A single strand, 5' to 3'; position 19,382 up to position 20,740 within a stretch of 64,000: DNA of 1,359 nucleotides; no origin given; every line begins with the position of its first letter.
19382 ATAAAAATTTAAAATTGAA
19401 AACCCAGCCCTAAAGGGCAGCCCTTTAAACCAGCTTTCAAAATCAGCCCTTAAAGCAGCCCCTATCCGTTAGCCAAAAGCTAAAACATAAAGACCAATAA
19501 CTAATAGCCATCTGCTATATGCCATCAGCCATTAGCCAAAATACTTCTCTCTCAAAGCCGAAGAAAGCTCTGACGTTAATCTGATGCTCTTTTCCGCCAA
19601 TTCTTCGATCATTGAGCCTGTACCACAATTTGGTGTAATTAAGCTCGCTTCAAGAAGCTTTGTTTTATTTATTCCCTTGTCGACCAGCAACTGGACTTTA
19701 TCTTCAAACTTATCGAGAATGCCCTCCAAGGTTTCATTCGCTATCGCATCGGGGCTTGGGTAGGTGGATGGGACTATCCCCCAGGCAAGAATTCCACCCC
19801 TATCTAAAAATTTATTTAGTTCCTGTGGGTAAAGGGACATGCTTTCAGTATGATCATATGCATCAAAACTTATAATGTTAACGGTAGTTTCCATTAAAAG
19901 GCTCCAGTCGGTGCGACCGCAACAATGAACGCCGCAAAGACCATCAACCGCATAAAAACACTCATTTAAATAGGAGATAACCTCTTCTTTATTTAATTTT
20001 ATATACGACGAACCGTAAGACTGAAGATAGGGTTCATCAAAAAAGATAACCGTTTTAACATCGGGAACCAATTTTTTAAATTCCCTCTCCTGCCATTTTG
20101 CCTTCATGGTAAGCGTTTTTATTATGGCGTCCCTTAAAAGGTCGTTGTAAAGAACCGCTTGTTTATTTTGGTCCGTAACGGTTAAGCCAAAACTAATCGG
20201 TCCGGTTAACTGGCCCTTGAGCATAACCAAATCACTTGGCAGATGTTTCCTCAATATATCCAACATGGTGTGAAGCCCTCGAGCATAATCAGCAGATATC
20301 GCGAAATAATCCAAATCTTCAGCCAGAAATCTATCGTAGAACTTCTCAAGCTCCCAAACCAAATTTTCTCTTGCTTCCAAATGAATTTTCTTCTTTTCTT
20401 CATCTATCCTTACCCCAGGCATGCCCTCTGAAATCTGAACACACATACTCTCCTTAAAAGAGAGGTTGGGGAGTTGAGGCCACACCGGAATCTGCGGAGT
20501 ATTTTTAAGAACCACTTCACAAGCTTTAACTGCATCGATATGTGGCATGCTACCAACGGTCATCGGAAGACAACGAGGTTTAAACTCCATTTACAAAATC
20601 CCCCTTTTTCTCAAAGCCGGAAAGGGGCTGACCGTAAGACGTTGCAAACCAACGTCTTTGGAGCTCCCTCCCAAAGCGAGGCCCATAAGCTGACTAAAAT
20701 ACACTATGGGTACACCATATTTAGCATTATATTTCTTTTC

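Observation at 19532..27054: metF-hdr region: HdrA is present as two adjacent FAD/FeS genes, and the hdrCB operon ends in a MetE-like Zn methyltransferase-family protein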

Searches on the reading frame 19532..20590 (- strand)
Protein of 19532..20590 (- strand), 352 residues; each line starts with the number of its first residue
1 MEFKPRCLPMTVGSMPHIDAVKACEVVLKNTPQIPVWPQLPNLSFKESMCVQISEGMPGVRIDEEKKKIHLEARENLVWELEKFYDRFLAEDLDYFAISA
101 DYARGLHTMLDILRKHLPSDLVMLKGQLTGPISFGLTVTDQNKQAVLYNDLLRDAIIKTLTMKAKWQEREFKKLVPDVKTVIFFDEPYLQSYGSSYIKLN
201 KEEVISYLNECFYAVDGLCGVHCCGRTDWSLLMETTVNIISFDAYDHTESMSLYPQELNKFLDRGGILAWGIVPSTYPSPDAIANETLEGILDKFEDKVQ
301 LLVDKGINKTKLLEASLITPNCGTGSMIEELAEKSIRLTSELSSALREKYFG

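Call 3: search_protein_families(library=pfam, proteins=[window:19532-20590:-], max_evalue=0.001)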
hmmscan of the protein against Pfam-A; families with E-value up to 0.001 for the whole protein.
window:19532-20590:- (352 aa): 0 families

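Call 6: search_protein_families(library=pfam, proteins=[window:19532-20590:-], max_evalue=10)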
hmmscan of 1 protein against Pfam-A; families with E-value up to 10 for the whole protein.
window:19532-20590:- (352 aa): 1 family
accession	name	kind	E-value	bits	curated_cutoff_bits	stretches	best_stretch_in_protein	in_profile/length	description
PF11213.13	DUF3006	-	0.0014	19.2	32.3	1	290-347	1-56/67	Protein of unknown function (DUF3006)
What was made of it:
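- On MesB (core methionine synthase): No Meth_synt_1 or any other Pfam domain (call 6).
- On Canonical MetE (PF01717 / TIGR01371): No Pfam match at E <= 10 except a sub-threshold DUF3006 (call 6).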

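Call 7: search_protein_families(library=ncbifam, proteins=[window:19532-20590:-], max_evalue=0.01)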
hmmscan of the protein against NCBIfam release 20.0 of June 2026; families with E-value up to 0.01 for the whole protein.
window:19532-20590:- (352 aa): 0 families

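Call 10: search_solved_structures(query=window:19532-20590:-, max_evalue=10, show_alignments=2)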
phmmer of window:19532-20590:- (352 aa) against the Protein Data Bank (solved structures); distinct sequences matched with E-value up to 10: 3.
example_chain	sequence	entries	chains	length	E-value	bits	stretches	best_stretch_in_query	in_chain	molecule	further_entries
6ywe_1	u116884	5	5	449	0.16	14.3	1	49-110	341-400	PEBP-like protein | Mitochondrial large ribosomal subunit YmL35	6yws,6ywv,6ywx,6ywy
9j6n_A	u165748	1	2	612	2.7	10.2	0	252-297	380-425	Beta-D-galactofuranosidase 2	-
9j6m_A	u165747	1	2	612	2.7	10.2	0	252-297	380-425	Beta-D-galactofuranosidase 2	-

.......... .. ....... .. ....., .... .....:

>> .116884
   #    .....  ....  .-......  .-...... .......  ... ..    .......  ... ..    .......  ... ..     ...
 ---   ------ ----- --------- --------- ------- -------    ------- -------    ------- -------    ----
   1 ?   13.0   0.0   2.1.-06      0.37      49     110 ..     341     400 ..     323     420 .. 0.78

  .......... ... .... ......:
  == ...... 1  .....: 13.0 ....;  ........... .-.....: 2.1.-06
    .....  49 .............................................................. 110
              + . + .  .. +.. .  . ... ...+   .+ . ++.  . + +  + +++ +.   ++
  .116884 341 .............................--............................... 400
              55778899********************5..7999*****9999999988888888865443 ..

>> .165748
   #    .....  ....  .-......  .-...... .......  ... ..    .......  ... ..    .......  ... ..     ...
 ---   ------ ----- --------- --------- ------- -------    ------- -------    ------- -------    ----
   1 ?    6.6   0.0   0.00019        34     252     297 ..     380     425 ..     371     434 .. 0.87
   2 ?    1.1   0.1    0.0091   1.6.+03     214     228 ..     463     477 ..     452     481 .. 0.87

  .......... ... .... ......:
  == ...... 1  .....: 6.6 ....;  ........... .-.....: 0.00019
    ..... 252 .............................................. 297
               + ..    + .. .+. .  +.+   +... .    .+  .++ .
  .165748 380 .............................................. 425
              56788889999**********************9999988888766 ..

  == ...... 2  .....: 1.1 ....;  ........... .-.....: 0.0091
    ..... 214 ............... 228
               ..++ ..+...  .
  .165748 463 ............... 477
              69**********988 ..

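Call 11: find_homologous_proteins(query=window:19532-20590:-, max_evalue=0.001)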
Query window:19532-20590:- (352 aa): 4126 proteins with E <= 0.001 among 6044 candidates; the best 120 are listed.
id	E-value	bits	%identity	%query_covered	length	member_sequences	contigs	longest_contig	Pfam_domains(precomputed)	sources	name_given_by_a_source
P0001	3.3e-233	791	99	100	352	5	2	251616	-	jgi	-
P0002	5.0e-207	705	86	100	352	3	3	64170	-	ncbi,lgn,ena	-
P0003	5.8e-201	685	83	100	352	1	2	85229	-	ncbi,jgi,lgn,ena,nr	ncbi:MAG TPA: hypothetical protein ENN38_07120 [Actinobacteria bacterium]|nr:hypothetical protein [A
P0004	4.0e-200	682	82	100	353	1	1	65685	-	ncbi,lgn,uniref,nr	ncbi:hypothetical protein [Candidatus Oleimmundimicrobium sp.]|uniref:hypothetical protein n=1 Tax=C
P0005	7.9e-152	523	63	100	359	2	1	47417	-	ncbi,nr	ncbi:MAG: methionine synthase [Actinomycetota bacterium]|nr:methionine synthase [Actinomycetota bact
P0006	8.8e-135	467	55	99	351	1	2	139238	-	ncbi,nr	ncbi:MAG: methionine synthase [Actinomycetota bacterium]|nr:methionine synthase [Actinomycetota bact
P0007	1.0e-134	467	57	99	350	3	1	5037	-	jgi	jgi:methionine synthase II (cobalamin-independent)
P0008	1.3e-134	467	56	99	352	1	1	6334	-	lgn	-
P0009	5.0e-134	465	56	99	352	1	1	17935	-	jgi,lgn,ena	-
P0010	1.9e-133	463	57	99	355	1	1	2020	-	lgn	-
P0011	2.5e-132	459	55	99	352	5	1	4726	-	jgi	-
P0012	6.1e-131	455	59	96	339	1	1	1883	-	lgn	-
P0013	7.4e-131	454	54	99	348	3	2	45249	-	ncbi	-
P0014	2.9e-130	453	55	100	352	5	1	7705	-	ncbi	-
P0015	1.7e-129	450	54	98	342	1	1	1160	-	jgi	jgi:methionine synthase II (cobalamin-independent)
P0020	5.6e-129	448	55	100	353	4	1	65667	-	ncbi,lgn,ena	-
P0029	3.7e-125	436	52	100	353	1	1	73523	-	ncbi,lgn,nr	ncbi:MAG: hypothetical protein K6T91_06230 [Firmicutes bacterium]|nr:hypothetical protein [Bacillota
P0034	5.2e-122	425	51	100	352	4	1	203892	-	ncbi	ncbi:MAG: methionine synthase [Actinomycetota bacterium]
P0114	2.8e-103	364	49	97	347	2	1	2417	PF01717.25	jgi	-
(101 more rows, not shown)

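Call 15: find_related_loci(query=A1, collection=genome_contigs, flank=10000)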
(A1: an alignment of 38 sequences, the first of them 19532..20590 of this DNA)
Query A1 (352 aa) in genome_contigs; peptide patterns used: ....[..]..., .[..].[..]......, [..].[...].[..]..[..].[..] (x = any residue, [..] = any of these).
600 stretches matched a pattern (row limit reached: there are more); 592 encode a relative of the query (tblastn E <= 1e-3); the best 80 are kept; 80 distinct loci.
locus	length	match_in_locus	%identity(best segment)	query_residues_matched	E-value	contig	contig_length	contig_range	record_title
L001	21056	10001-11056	48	1-352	3e-123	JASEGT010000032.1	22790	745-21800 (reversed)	MAG: Actinomycetota bacterium isolate Yes70-03 NODE_32_length_22790_cov_5.132923, whole genome shotgun sequence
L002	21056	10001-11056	46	1-352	2e-115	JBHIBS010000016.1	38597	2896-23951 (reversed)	MAG: bacterium isolate K_1_bin.22 NODE_126_length_38597_cov_12.630014, whole genome shotgun sequence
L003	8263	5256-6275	48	6-351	3e-114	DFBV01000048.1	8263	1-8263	MAG TPA_asm: Anaerolineales bacterium UBA3071 UBA3071_contig_26764, whole genome shotgun sequence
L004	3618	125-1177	45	1-351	1e-113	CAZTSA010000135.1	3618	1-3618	MAG TPA_asm: uncultured Clostridia bacterium isolate binchicken_co124_176 genome assembly, contig: NODE_34109_length_361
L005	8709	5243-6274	48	1-346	1e-110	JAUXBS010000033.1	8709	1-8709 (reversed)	MAG: Clostridia bacterium isolate CSMAG_2805 CSMAG_2805_k117_213775_length_8709_cov_29.8852, whole genome shotgun sequen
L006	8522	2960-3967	47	3-350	1e-107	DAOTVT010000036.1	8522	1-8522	MAG TPA_asm: Anaerolineae bacterium isolate H111_75 k127_1809589, whole genome shotgun sequence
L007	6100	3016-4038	46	3-350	5e-107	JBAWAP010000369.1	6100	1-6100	MAG: Anaerolineae bacterium isolate MFD04381_ilm_asm_bin11 k127_30750, whole genome shotgun sequence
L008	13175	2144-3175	45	1-349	7e-106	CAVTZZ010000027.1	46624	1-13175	MAG: uncultured delta proteobacterium isolate MFD04408.bin.2.108 genome assembly, contig: contig_13979, whole genome sho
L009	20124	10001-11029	47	2-351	8e-106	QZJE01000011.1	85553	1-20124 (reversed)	MAG: Actinobacteria bacterium isolate SURF_47 Ga0104751_1000247, whole genome shotgun sequence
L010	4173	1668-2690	45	9-350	5e-105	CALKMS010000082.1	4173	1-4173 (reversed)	MAG: uncultured bacterium isolate S1_Bin_METABAT__391_1 genome assembly, contig: c_000003420461, whole genome shotgun se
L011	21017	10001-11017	47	8-349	8e-104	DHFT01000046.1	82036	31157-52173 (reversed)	MAG TPA_asm: Elusimicrobia bacterium UBA4817 UBA4817_contig_8975, whole genome shotgun sequence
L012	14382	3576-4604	46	1-348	7e-104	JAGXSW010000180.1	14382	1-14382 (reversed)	MAG: Syntrophaceae bacterium isolate CROMO_BS_212_2_0 c_000000708001, whole genome shotgun sequence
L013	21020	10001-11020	45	2-350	7e-104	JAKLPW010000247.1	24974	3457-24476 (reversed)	MAG: Anaerolineae bacterium isolate bin N2.130 k141_261916, whole genome shotgun sequence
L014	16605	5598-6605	45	10-352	1e-103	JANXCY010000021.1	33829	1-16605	MAG: Anaerolineae bacterium isolate SKYB88 NODE_21_length_33829_cov_36.757496, whole genome shotgun sequence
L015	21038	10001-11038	44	1-349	5e-103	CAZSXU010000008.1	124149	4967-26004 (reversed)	MAG TPA_asm: uncultured bacterium isolate binchicken_co334_235 genome assembly, contig: NODE_161_length_124149_cov_95.41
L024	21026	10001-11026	45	1-350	4e-102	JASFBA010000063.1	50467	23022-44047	MAG: Chloroflexia bacterium isolate PO_10 k141_498065, whole genome shotgun sequence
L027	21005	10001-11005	45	7-351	3e-101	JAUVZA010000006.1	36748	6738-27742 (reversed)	MAG: Dehalococcoidia bacterium isolate CSMAG_1256 CSMAG_1256_k141_1046106_length_36748_cov_25.0177, whole genome shotgun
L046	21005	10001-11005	45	7-351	2e-98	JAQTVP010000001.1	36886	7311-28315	MAG: Dehalococcoidales bacterium isolate STB_90 NODE_2362_length_36886_cov_2.762426_Sandtown_B, whole genome shotgun seq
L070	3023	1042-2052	45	7-351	2e-97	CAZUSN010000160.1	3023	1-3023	MAG TPA_asm: uncultured Dehalococcoidaceae bacterium isolate binchicken_co124_334 genome assembly, contig: NODE_48282_le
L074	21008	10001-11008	44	3-350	9e-95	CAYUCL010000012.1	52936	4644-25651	MAG TPA_asm: uncultured Dehalococcoidales bacterium isolate binchicken_co262_239 genome assembly, contig: NODE_470_lengt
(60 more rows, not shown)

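Call 23: predict_structure(alignment_id=A1)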
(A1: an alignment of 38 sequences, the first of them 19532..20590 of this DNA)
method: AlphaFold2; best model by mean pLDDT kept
length: 352 residues; sequences in the alignment: 38
mean_pLDDT: 90.3   pTM: 0.90
mean pLDDT of the five models: 90.3, 89.9, 89.1, 86.1, 82.8
residues with pLDDT >= 90: 252; 70-90: 84; 50-70: 12; < 50: 4
segments of 3 or more residues with pLDDT < 50: 276-278
pLDDT, mean of each block of 10 residues (from residue 1): 88 87 96 93 89 91 90 86 97 97 96 96 94 90 88 95 97 95 88 65 92 94 82 94 84 94 96 62 86 94 97 96 82 93 98 92
secondary structure, 60 per line:
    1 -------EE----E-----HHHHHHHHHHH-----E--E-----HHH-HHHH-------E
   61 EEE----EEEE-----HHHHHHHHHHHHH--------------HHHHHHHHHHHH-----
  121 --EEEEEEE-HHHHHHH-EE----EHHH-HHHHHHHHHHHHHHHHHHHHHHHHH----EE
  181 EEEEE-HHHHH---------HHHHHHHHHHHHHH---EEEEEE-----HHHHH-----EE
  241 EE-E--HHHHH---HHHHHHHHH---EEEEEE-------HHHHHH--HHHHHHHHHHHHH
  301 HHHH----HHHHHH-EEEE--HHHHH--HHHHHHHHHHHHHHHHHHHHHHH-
elements in order: H20-30 H49-52 E60-63 E68-71 H77-89 H104-115 E123-129 H131-137 H150-174 E179-185 H187-191 H201-214 E218-223 H229-233 E239-242 H247-251 H255-263 E267-272 H280-285 H288-304 H309-314 E316-319 H322-326 H329-351
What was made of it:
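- On MesB (core methionine synthase): Model pLDDT 90.3 (call 23).
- The AlphaFold model has pLDDT 90.3 (call 23).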

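Call 27: fold_search(model_id=the predicted structure, library=pdb)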
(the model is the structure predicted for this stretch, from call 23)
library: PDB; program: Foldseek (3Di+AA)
matches with E <= 10: 1436; with E <= 0.001: 30
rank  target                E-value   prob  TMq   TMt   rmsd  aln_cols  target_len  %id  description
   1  1t7l_A                8.3e-09  1.00  0.58  0.30   7.5       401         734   13  Crystal Structure of Cobalamin-Independent Methionine Synthase from T. maritima (released 2005-03-01)
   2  4l6h                  3.5e-08  1.00  0.61  0.31   5.4       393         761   12  Crystal structure of the Candida albicans Methionine Synthase in complex with Methotrexate and Homocysteine (released 2014-03-05)
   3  3bq5_A                4.4e-08  1.00  0.60  0.32   5.1       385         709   13  Crystal Structure of T. maritima Cobalamin-Independent Methionine Synthase complexed with Zn2+ and Homocysteine (Monoc (released 2008-03-11)
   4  3bq5_B                5.7e-08  1.00  0.59  0.31   5.4       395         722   13  Crystal Structure of T. maritima Cobalamin-Independent Methionine Synthase complexed with Zn2+ and Homocysteine (Monoc (released 2008-03-11)
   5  4ztx                  7.7e-08  1.00  0.61  0.31   5.5       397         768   13  Neurospora crassa cobalamin-independent methionine synthase complexed with Zn2+ (released 2015-12-09)
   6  1xr2_B                8.6e-08  1.00  0.61  0.32   5.0       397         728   12  Crystal Structure of oxidized T. maritima Cobalamin-Independent Methionine Synthase complexed with Methyltetrahydrofol (released 2005-03-01)
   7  1xdj_A                8.6e-08  1.00  0.58  0.30   7.4       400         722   13  Crystal Structure of T. maritima Cobalamin-Independent Methionine Synthase complexed with Zn2+ and Homocysteine (released 2005-03-01)
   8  1xr2_A                9.0e-08  1.00  0.59  0.32   5.4       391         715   13  Crystal Structure of oxidized T. maritima Cobalamin-Independent Methionine Synthase complexed with Methyltetrahydrofol (released 2005-03-01)
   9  1xpg_A                1.1e-07  1.00  0.57  0.30   7.7       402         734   14  Crystal Structure of T. maritima Cobalamin-Independent Methionine Synthase complexed with Zn2+ and Methyltetrahydrofol (released 2005-03-01)
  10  1t7l_B                1.1e-07  1.00  0.58  0.31   5.6       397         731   13  Crystal Structure of Cobalamin-Independent Methionine Synthase from T. maritima (released 2005-03-01)
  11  4l5z                  1.7e-07  1.00  0.63  0.32   4.9       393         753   12  Crystal structure of the Candida albicans Methionine Synthase in complex with Homocysteine (released 2014-03-05)
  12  4ay7_A                1.7e-07  1.00  0.51  0.53   7.0       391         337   12  methyltransferase from Methanosarcina mazei (released 2012-10-31)
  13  3bq6_B                1.9e-07  1.00  0.59  0.32   4.9       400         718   12  Crystal Structure of T. maritima Cobalamin-Independent Methionine Synthase complexed with Zn2+ (Monoclinic) (released 2008-03-11)
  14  1xdj_B                2.2e-07  1.00  0.60  0.32   5.4       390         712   14  Crystal Structure of T. maritima Cobalamin-Independent Methionine Synthase complexed with Zn2+ and Homocysteine (released 2005-03-01)
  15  3bq6_A                2.3e-07  1.00  0.59  0.31   4.9       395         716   12  Crystal Structure of T. maritima Cobalamin-Independent Methionine Synthase complexed with Zn2+ (Monoclinic) (released 2008-03-11)
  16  3rpd_A                3.7e-07  1.00  0.57  0.58   6.5       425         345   16  The structure of a B12-independent methionine synthase from Shewanella sp. W3-18-1 in complex with Selenomethionine. (released 2011-08-31)
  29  3gw3                  2.7e-05  1.00  0.54  0.53   6.9       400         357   12  human UROD mutant K297N (released 2009-07-07)
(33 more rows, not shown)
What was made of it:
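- On MesB (core methionine synthase): Best fold matches are MetE C-terminal barrels (call 27).
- On UroD / MtaA methyltransferases (PF01208): Fold similarity is weaker than to MetE (call 27).
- MtaA-like, MesD (3rpd) and UROD follow (call 27). The fold search also returns the M. mazei MtaA-like methyltransferase 4ay7 (E 1.7e-7) and UROD 3gw3 (call 27). MetE barrels score better: TM 0.58-0.63 against 0.51-0.54 (call 27).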

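Call 30: find_encoding_contigs(protein=P0004, flank=10000, max_places=2)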
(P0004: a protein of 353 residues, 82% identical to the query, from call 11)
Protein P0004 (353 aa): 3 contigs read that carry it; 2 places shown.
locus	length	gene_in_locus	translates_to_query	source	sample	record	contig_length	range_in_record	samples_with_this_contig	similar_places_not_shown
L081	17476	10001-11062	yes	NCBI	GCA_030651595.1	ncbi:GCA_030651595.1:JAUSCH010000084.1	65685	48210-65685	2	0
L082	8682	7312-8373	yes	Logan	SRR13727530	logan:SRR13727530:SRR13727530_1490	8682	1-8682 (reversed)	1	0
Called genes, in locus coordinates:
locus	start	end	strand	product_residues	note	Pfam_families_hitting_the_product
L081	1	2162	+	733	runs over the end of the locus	PF18537:CODH_A_N, PF03598:CdhC, PF19436:ACS_CODH_B_C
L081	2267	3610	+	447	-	PF04060:FeS, PF03599:CdhD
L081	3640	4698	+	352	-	PF00070:Pyr_redox (faint), PF01134:GIDA (faint), PF01266:DAO (faint), PF07992:Pyr_redox_2, PF12831:FAD_oxidored (weak), PF13450:NAD_binding_8 (faint)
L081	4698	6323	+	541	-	PF07992:Pyr_redox_2, PF12831:FAD_oxidored (weak), PF00037:Fer4 (weak), PF12837:Fer4_6 (weak), PF12838:Fer4_7, PF13187:Fer4_9 (weak), PF13237:Fer4_10, PF14697:Fer4_21, +1 more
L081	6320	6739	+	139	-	PF02662:FlpD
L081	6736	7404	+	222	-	PF12225:DUF5981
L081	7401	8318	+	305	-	PF02219:MTHFR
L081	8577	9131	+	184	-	PF13183:Fer4_8, PF13237:Fer4_10 (faint), PF12838:Fer4_7 (weak), PF13187:Fer4_9, PF13534:Fer4_17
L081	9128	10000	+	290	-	PF02754:CCG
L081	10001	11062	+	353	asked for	-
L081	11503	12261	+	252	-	PF00142:Fer4_NifH (weak), PF01656:CbiA, PF02374:ArsA_ATPase, PF10609:ParA (weak), PF13614:AAA_31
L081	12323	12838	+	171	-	PF01257:2Fe-2S_thioredx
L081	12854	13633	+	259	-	PF00809:Pterin_bind, PF03599:CdhD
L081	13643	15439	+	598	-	PF01257:2Fe-2S_thioredx, PF01512:Complex1_51K, PF10531:SLBB (weak), PF10589:NADH_4Fe-4S, PF00037:Fer4 (weak), PF14697:Fer4_21, PF12838:Fer4_7, PF00037:Fer4, +4 more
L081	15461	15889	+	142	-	PF00571:CBS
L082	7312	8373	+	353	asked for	-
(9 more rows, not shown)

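Call 31: find_encoding_contigs(protein=P0005, flank=10000, max_places=2)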
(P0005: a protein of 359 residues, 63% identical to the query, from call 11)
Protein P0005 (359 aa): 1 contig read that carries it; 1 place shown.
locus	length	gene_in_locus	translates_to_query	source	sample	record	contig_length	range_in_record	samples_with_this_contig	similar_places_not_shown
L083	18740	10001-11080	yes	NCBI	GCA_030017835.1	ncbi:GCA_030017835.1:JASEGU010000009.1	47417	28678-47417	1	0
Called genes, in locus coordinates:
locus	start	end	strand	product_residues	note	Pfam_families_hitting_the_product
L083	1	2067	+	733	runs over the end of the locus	PF18537:CODH_A_N, PF03598:CdhC, PF19436:ACS_CODH_B_C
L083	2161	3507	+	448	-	PF04060:FeS, PF03599:CdhD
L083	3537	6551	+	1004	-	PF00070:Pyr_redox (weak), PF07992:Pyr_redox_2 (weak), PF12831:FAD_oxidored (weak), PF13237:Fer4_10 (weak), PF07992:Pyr_redox_2, PF00890:FAD_binding_2 (weak), PF01266:DAO (weak), PF13450:NAD_binding_8, +18 more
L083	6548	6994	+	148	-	-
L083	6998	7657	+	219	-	PF12225:DUF5981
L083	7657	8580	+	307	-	PF02219:MTHFR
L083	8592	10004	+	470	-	PF13183:Fer4_8, PF13187:Fer4_9, PF13534:Fer4_17, PF02754:CCG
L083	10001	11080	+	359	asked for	-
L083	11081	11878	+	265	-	PF00142:Fer4_NifH (faint), PF01656:CbiA, PF02374:ArsA_ATPase (weak), PF10609:ParA (weak), PF13614:AAA_31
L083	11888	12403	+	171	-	PF01257:2Fe-2S_thioredx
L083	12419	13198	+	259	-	PF00809:Pterin_bind, PF03599:CdhD (weak)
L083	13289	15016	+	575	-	PF01512:Complex1_51K, PF10531:SLBB (weak), PF10589:NADH_4Fe-4S, PF00037:Fer4 (weak), PF13237:Fer4_10 (weak), PF14697:Fer4_21 (weak), PF12838:Fer4_7 (weak), PF13187:Fer4_9 (weak)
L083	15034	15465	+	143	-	PF00571:CBS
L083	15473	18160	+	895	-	-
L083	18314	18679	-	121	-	-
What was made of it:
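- A fused 1004-aa version exists in a relative (call 31).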

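Call 33: find_encoding_contigs(protein=P0006, flank=10000, max_places=1)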
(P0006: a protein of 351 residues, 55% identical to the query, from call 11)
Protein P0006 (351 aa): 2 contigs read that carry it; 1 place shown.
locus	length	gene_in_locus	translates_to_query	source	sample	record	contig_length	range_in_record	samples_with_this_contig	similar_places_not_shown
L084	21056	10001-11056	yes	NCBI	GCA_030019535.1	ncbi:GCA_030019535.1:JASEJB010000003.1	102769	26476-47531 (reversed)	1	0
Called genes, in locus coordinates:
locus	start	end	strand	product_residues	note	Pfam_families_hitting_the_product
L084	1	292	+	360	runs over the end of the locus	-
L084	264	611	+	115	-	PF20126:TumE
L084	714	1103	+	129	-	PF13366:PDDEXK_3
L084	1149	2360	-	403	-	PF04055:Radical_SAM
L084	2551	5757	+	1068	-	PF00580:UvrD-helicase, PF13245:AAA_19, PF13604:AAA_30 (faint), PF14890:Intein_splicing, PF13361:UvrD_C, PF13538:UvrD_C_2, PF21196:PcrA_UvrD_tudor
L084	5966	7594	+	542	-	PF01368:DHH, PF00571:CBS, PF07085:DRTGG, PF00571:CBS, PF02833:DHHA2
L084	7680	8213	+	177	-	-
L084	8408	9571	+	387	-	PF01837:HcyBio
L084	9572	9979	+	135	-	PF09383:NIL, PF12797:Fer4_2 (faint), PF12837:Fer4_6 (faint), PF13237:Fer4_10, PF14697:Fer4_21, PF12838:Fer4_7, PF13187:Fer4_9 (weak), PF00037:Fer4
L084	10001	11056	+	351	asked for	-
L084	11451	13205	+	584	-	PF04675:DNA_ligase_A_N, PF01068:DNA_ligase_A_M, PF09414:RNA_ligase (weak), PF04679:DNA_ligase_A_C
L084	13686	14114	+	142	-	PF03706:LPG_synthase_TM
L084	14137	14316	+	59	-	PF26391:MamI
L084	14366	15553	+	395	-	PF07690:MFS_1, PF12832:MFS_1_like, PF00083:Sugar_tr, PF07690:MFS_1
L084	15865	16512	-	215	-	PF01810:LysE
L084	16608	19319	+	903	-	PF03699:UPF0182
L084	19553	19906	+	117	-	-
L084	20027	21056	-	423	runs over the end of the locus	PF26314:MptA_B_family (weak), PF09594:GT87 (weak)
